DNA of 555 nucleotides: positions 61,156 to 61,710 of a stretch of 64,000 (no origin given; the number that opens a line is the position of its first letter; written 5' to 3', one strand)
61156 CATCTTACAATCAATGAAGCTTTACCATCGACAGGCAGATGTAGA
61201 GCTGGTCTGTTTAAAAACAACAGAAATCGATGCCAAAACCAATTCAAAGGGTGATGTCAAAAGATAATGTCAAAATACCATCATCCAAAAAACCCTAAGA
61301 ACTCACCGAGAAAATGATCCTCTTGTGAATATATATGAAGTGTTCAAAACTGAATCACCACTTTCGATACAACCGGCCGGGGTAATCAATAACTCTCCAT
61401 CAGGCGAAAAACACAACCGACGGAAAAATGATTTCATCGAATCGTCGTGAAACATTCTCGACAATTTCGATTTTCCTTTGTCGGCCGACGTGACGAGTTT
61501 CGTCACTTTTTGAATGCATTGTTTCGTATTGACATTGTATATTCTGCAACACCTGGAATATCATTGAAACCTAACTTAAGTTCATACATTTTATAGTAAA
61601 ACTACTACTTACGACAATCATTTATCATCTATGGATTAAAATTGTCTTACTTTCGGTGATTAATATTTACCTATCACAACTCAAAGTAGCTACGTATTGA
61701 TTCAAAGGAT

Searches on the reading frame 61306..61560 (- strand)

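Call 45: search_protein_families(library=pfam, proteins=[window:61306-61560:-], max_evalue=0.001)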
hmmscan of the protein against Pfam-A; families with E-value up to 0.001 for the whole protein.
window:61306-61560:- (85 aa): 1 family
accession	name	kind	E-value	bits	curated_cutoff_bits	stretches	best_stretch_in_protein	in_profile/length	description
PF24105.1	Beta-prop_CAF1B_HIR1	-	6e-26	91.7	80.5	1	3-84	194-280/383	CAF1B/HIR1 beta-propeller domain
